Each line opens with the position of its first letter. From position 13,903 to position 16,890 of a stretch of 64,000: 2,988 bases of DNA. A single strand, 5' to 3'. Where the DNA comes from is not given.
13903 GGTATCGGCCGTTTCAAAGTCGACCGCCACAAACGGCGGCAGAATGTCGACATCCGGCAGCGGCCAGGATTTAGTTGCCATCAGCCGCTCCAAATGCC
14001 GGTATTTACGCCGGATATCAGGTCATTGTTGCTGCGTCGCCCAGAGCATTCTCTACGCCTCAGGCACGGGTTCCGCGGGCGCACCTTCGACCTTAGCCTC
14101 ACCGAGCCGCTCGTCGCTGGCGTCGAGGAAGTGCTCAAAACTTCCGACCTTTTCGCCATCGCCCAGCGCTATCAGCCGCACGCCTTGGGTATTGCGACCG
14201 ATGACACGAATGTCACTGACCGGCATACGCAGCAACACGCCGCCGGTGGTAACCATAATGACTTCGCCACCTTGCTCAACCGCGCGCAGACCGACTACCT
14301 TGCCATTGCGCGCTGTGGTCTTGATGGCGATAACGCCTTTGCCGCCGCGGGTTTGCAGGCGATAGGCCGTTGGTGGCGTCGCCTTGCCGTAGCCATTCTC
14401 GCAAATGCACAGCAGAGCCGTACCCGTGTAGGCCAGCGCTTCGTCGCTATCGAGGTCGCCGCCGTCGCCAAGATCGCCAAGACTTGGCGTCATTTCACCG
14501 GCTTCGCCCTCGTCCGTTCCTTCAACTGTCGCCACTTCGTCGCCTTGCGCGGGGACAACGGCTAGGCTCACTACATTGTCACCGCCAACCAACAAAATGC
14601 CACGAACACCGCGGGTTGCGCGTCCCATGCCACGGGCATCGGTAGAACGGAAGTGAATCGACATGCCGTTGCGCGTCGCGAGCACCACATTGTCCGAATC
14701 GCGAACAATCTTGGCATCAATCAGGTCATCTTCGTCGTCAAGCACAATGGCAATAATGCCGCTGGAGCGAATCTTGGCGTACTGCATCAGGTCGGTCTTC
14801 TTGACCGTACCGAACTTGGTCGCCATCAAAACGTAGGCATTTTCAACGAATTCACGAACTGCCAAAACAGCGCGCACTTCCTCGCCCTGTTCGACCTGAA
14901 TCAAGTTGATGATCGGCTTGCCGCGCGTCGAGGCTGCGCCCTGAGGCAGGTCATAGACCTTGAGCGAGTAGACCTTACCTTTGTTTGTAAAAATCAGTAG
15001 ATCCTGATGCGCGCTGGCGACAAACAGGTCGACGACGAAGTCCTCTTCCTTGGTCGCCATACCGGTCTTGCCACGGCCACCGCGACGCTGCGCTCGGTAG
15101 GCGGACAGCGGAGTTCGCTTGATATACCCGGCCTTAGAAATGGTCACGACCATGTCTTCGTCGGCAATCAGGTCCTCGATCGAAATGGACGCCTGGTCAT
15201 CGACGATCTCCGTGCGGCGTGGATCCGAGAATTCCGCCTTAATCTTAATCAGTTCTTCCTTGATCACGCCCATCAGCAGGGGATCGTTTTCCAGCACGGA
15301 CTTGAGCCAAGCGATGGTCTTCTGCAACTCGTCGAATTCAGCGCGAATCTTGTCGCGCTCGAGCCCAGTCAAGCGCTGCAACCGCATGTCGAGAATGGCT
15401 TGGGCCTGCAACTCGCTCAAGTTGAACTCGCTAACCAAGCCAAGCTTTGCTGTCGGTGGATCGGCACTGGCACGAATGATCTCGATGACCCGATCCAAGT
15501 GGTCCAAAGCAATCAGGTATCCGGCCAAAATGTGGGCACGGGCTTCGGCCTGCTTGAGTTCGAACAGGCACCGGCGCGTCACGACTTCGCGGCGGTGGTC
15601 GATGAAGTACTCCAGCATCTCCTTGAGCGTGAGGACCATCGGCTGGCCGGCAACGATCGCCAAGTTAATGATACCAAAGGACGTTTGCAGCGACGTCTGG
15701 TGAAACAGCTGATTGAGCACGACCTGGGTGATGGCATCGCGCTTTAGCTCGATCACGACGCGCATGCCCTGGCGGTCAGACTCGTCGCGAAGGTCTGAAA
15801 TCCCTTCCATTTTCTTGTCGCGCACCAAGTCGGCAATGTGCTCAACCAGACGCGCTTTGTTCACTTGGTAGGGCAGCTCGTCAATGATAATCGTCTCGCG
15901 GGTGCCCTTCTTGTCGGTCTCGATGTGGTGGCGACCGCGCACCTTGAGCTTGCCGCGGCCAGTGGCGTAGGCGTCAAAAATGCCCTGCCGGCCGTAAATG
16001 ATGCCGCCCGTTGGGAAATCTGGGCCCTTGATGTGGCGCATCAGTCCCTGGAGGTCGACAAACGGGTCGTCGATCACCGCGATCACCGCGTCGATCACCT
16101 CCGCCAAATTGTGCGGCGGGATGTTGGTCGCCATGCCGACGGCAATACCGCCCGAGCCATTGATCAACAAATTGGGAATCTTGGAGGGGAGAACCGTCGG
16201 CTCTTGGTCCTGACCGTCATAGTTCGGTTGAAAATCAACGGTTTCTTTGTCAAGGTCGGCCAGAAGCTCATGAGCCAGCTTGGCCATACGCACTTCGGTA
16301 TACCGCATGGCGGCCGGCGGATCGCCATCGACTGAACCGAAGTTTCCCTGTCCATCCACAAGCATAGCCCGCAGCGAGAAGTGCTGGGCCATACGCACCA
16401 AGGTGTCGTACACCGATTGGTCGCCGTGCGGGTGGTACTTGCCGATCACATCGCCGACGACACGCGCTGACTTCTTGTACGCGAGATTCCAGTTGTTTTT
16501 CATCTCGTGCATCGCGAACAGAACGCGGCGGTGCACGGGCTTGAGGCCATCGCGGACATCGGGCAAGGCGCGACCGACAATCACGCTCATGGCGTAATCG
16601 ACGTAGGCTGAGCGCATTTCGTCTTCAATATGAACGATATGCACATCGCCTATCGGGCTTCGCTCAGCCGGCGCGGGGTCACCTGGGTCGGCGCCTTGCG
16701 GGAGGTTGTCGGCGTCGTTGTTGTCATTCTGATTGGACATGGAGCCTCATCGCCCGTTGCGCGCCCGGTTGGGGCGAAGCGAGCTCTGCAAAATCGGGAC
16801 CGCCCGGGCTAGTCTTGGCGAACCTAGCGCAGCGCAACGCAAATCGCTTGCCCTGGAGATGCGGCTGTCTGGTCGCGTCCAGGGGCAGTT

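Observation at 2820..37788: Strongly over-represented, strand-biased AT-rich word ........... (~20-nt consensus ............-SSYYTAA)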

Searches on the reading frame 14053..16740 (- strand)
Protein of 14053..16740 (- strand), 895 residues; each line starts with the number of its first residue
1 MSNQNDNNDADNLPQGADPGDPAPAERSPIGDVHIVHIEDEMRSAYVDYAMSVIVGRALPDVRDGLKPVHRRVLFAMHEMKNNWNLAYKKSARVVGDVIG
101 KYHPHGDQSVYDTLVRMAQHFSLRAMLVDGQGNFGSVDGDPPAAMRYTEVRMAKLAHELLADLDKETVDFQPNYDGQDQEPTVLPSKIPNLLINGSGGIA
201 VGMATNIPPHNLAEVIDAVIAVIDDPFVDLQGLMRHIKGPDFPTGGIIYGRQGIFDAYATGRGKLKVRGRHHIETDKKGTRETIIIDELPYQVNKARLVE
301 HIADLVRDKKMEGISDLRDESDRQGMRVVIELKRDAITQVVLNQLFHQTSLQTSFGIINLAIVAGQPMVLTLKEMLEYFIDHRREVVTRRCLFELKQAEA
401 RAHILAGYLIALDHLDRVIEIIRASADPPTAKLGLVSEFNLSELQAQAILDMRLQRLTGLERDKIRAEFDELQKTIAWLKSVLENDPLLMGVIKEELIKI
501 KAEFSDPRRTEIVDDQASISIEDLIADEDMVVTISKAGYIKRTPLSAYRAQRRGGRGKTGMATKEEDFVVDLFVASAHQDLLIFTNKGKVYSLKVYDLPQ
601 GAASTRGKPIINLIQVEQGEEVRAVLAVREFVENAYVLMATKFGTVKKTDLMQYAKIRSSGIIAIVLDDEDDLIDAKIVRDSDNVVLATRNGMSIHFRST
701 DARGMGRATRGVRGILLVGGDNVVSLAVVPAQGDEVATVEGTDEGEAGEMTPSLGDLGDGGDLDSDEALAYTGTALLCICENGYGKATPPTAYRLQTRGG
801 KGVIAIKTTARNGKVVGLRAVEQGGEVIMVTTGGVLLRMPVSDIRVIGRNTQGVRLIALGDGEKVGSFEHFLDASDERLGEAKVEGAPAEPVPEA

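Call 8: search_protein_families(library=pfam, proteins=[window:14053-16740:-])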
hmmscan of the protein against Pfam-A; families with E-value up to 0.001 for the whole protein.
window:14053-16740:- (895 aa): 2 families
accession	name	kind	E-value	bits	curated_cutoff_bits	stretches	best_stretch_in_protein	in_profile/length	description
PF00521.26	DNA_topoisoIV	-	3e-168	560.6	31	1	57-497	1-431/432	DNA gyrase/topoisomerase IV, subunit A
PF03989.18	DNA_gyraseA_C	-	4.2e-65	215.4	27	6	529-575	1-47/48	DNA gyrase C-terminal domain, beta-propeller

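Call 23: find_homologous_proteins(query=window:14053-16740:-, max_evalue=1e-100)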
Query window:14053-16740:- (895 aa): 8000 proteins with E <= 1e-100 among 8000 candidates; the best 120 are listed.
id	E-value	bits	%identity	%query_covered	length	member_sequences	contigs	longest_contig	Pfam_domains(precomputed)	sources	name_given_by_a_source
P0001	0.0e+0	1983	100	100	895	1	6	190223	PF00521.27,PF03989.19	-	-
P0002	0.0e+0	1552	83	94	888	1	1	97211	PF00521.27,PF03989.19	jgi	jgi:DNA gyrase subunit A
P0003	0.0e+0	1551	82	95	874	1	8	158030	PF00521.27,PF03989.19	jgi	jgi:DNA gyrase subunit A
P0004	0.0e+0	1535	80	96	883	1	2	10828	PF00521.27,PF03989.19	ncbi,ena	-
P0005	0.0e+0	1476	78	96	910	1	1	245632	PF00521.27,PF03989.19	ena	-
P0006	0.0e+0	1475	78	96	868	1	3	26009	PF00521.27,PF03989.19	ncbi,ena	-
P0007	0.0e+0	1467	79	96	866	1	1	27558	PF00521.27,PF03989.19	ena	-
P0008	0.0e+0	1467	77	98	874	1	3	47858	PF00521.27,PF03989.19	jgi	-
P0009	0.0e+0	1464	79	94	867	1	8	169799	PF00521.27,PF03989.19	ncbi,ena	-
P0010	0.0e+0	1464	79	93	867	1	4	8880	PF00521.27,PF03989.19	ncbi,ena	-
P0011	0.0e+0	1464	77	98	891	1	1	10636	PF00521.27,PF03989.19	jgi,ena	-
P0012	0.0e+0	1462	76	99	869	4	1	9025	PF00521.27,PF03989.19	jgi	jgi:DNA gyrase subunit A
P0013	0.0e+0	1462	79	94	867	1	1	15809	PF00521.27,PF03989.19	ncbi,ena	-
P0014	0.0e+0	1460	76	97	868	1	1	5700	PF00521.27,PF03989.19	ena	-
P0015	0.0e+0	1458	77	95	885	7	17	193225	PF00521.27,PF03989.19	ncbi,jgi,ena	jgi:DNA gyrase subunit A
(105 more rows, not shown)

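Call 24: find_encoding_contigs(protein=P0001, flank=10000, max_places=6)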
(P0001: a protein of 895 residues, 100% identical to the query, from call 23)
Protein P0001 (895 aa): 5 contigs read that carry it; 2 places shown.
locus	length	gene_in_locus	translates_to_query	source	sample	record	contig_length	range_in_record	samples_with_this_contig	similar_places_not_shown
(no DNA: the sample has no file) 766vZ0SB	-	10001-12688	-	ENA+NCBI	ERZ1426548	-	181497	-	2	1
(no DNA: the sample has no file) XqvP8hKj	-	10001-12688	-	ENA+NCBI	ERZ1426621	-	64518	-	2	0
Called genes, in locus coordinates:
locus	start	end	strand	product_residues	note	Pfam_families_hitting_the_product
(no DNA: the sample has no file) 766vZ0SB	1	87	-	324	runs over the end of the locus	PF01063:Aminotran_4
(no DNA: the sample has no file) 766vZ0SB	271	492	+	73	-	-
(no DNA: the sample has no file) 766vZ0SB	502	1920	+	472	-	PF00483:NTP_transferase, PF01128:IspD, PF12804:NTP_transf_3, PF25084:LbH_EIF2B (faint), PF25087:GMPPB_C, PF00132:Hexapep, PF14602:Hexapep_2 (weak)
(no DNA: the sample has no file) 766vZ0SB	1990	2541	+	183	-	-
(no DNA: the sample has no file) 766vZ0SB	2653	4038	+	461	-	PF07396:Porin_O_P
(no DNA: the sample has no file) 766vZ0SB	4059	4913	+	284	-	PF09797:NatB_MDM20 (weak), PF13428:TPR_14 (faint), PF13432:TPR_16 (weak), PF14559:TPR_19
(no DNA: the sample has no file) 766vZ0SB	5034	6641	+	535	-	-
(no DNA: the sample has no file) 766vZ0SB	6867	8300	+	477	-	PF01523:PmbA_TldD_1st, PF19290:PmbA_TldD_2nd, PF19289:PmbA_TldD_3rd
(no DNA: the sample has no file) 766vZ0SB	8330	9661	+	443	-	PF01523:PmbA_TldD_1st, PF19290:PmbA_TldD_2nd (weak), PF19289:PmbA_TldD_3rd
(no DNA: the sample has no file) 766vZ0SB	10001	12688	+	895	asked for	PF00521:DNA_topoisoIV, PF03989:DNA_gyraseA_C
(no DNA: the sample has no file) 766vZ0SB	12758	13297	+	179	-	PF00929:RNase_T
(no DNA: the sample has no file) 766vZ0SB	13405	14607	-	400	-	PF13795:HupE_UreJ_2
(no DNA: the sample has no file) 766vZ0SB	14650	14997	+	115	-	-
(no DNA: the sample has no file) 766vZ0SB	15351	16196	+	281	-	PF00378:ECH_1, PF16113:ECH_2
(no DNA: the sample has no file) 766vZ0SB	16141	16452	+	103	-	-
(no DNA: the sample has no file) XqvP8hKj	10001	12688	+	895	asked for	PF00521:DNA_topoisoIV, PF03989:DNA_gyraseA_C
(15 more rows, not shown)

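Call 27: find_encoding_contigs(protein=P0003, flank=10000, max_places=4)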
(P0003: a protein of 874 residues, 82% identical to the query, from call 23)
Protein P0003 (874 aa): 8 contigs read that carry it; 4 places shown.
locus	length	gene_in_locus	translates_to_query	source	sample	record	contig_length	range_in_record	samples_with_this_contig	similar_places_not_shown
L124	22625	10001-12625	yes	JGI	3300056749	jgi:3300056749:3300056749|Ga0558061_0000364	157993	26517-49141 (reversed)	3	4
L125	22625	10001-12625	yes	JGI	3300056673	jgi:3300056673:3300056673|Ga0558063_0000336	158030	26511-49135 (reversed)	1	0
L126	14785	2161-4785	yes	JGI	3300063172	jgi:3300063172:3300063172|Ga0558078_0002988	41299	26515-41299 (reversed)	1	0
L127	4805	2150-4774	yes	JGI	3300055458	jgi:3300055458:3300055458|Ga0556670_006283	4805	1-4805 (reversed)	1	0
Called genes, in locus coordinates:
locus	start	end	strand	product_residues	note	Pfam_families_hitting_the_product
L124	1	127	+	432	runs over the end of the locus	PF07819:PGAP1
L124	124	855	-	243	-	PF13350:Y_phosphatase3 (faint), PF22741:PTP-NADK, PF03162:Y_phosphatase2, PF14566:PTPlike_phytase (weak), PF00782:DSPc, PF22784:PTP-SAK, PF22785:Tc-R-P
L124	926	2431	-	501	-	-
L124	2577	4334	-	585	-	PF00501:AMP-binding, PF23562:AMP-binding_C_3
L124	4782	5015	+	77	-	PF01402:RHH_1 (weak)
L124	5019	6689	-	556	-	PF00772:DnaB, PF13481:AAA_25, PF03796:DnaB_C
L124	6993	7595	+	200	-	-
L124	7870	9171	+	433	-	PF03446:NAD_binding_2 (faint), PF03721:UDPG_MGDP_dh_N, PF00984:UDPG_MGDP_dh, PF03720:UDPG_MGDP_dh_C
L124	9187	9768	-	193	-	PF13302:Acetyltransf_3, PF00583:Acetyltransf_1, PF13420:Acetyltransf_4 (weak)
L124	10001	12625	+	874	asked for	PF00521:DNA_topoisoIV, PF03989:DNA_gyraseA_C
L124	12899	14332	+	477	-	PF17785:PUA_3, PF10672:Methyltrans_SAM, PF03602:Cons_hypoth95 (weak)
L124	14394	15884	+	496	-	PF00370:FGGY_N, PF02782:FGGY_C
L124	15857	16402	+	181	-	PF13302:Acetyltransf_3, PF00583:Acetyltransf_1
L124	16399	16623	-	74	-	-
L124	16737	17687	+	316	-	-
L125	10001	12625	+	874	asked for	PF00521:DNA_topoisoIV, PF03989:DNA_gyraseA_C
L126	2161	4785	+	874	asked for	PF00521:DNA_topoisoIV, PF03989:DNA_gyraseA_C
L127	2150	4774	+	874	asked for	PF00521:DNA_topoisoIV, PF03989:DNA_gyraseA_C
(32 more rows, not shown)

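Call 28: find_encoding_contigs(protein=P0002, flank=10000, max_places=3)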
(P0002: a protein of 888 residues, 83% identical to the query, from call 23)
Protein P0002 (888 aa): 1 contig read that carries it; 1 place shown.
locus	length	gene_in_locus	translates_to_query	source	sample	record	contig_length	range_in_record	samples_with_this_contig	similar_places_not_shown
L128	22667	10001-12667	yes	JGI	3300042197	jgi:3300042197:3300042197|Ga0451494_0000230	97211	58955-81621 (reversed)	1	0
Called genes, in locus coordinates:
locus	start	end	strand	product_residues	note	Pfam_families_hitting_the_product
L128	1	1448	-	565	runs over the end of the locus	PF00092:VWA, PF13519:VWA_2, PF13768:VWA_3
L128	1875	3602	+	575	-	-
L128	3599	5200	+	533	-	-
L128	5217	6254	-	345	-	PF01073:3Beta_HSD, PF01370:Epimerase, PF02719:Polysacc_synt_2, PF04321:RmlD_sub_bind, PF05368:NmrA (weak), PF07993:NAD_binding_4, PF16363:GDP_Man_Dehyd, PF13460:NAD_binding_10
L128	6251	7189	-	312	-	-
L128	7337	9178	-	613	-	PF00902:TatC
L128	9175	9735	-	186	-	PF02416:TatA_B_E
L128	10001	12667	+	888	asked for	PF00521:DNA_topoisoIV, PF03989:DNA_gyraseA_C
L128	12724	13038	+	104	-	-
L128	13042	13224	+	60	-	-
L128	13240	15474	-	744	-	-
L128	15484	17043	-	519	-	PF07394:DUF1501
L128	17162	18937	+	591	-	-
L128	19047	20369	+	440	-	PF17785:PUA_3, PF10672:Methyltrans_SAM (weak), PF03602:Cons_hypoth95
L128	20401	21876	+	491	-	PF00370:FGGY_N, PF02782:FGGY_C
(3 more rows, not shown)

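Call 58: find_encoding_contigs(protein=P0004, flank=10000, max_places=2)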
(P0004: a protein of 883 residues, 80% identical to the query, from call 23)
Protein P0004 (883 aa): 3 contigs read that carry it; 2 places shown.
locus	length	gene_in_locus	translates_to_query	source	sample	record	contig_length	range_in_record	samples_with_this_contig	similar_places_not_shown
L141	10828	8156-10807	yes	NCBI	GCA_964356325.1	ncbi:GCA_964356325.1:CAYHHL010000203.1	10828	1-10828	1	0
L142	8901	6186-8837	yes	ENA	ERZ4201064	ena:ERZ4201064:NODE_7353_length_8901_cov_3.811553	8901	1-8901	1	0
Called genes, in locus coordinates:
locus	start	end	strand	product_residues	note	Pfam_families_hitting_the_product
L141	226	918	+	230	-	-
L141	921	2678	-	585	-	PF00501:AMP-binding, PF23562:AMP-binding_C_3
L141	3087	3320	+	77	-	PF01402:RHH_1 (weak)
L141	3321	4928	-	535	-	PF00772:DnaB, PF03796:DnaB_C, PF13481:AAA_25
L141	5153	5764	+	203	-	-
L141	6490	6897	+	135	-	-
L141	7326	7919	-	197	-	PF13302:Acetyltransf_3, PF00583:Acetyltransf_1 (weak)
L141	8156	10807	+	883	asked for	PF00521:DNA_topoisoIV, PF03989:DNA_gyraseA_C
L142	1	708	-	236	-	?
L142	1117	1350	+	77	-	PF01402:RHH_1 (weak)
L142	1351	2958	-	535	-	PF00772:DnaB, PF03796:DnaB_C, PF13481:AAA_25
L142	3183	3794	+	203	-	-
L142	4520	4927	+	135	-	-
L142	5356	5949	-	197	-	PF13302:Acetyltransf_3, PF00583:Acetyltransf_1 (weak)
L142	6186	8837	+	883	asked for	PF00521:DNA_topoisoIV, PF03989:DNA_gyraseA_C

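Call 59: find_encoding_contigs(protein=P0005, flank=10000, max_places=2)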
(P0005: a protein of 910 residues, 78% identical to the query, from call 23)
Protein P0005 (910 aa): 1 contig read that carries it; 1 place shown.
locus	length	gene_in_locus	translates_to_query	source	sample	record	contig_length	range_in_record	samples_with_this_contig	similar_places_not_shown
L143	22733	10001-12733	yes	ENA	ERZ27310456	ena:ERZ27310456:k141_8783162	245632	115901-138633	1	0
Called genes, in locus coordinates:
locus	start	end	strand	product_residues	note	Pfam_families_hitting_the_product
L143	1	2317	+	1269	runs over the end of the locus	PF01799:Fer2_2, PF00941:FAD_binding_5, PF03450:CO_deh_flav_C, PF01315:Ald_Xan_dh_C, PF02738:MoCoBD_1, PF20256:MoCoBD_2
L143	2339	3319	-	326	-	-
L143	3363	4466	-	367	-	-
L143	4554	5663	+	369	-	PF04055:Radical_SAM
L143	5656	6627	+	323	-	PF00005:ABC_tran, PF13304:AAA_21 (weak)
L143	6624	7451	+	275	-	PF01061:ABC2_membrane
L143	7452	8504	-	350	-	PF03435:Sacchrp_dh_NADP, PF13460:NAD_binding_10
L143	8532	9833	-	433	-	PF03446:NAD_binding_2 (faint), PF03721:UDPG_MGDP_dh_N, PF00984:UDPG_MGDP_dh, PF03720:UDPG_MGDP_dh_C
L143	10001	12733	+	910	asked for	PF00521:DNA_topoisoIV, PF03989:DNA_gyraseA_C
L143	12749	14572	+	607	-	-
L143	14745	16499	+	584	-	PF00092:VWA, PF13519:VWA_2, PF13768:VWA_3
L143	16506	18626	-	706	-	PF00199:Catalase, PF06628:Catalase-rel, PF18011:Catalase_C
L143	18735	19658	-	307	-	PF00069:Pkinase, PF07714:PK_Tyr_Ser-Thr, PF01163:RIO1 (faint)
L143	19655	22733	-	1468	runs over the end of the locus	PF01636:APH (weak), PF00069:Pkinase, PF01590:GAF, PF13185:GAF_2, PF13492:GAF_3, PF00158:Sigma54_activat, PF14532:Sigma54_activ_2, PF25601:AAA_lid_14, +4 more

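Call 60: find_encoding_contigs(protein=P0009, flank=10000, max_places=2)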
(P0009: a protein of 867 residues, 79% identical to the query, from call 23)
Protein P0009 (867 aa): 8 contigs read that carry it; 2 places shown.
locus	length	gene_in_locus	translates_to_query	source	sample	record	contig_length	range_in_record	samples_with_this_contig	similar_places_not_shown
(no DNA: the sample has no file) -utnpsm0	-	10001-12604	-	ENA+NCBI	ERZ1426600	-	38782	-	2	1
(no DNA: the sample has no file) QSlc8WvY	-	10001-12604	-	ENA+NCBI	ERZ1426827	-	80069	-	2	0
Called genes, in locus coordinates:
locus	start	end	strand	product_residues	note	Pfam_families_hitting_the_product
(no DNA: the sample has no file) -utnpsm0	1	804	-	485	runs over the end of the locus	-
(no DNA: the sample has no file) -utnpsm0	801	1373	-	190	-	-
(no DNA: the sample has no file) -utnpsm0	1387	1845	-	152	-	PF00293:NUDIX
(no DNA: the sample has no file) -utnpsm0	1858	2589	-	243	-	-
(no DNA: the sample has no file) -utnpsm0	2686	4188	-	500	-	-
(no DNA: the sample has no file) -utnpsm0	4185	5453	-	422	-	-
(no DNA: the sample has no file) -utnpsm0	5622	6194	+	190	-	PF00027:cNMP_binding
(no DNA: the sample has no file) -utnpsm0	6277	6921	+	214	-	PF00027:cNMP_binding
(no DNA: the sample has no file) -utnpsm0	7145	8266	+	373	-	PF01207:Dus, PF01180:DHO_dh (faint)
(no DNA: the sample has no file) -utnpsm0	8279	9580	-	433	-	PF03446:NAD_binding_2 (faint), PF03721:UDPG_MGDP_dh_N, PF00984:UDPG_MGDP_dh, PF03720:UDPG_MGDP_dh_C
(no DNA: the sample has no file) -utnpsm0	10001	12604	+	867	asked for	PF00521:DNA_topoisoIV, PF03989:DNA_gyraseA_C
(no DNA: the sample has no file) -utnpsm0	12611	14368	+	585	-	-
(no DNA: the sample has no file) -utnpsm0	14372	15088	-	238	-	PF00069:Pkinase, PF07714:PK_Tyr_Ser-Thr, PF01636:APH (faint)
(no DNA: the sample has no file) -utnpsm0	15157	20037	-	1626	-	PF00069:Pkinase, PF13424:TPR_12, PF01590:GAF, PF13185:GAF_2, PF13492:GAF_3, PF00158:Sigma54_activat, PF14532:Sigma54_activ_2, PF25601:AAA_lid_14, +6 more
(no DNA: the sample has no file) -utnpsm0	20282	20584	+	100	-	-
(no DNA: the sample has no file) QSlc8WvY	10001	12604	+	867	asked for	PF00521:DNA_topoisoIV, PF03989:DNA_gyraseA_C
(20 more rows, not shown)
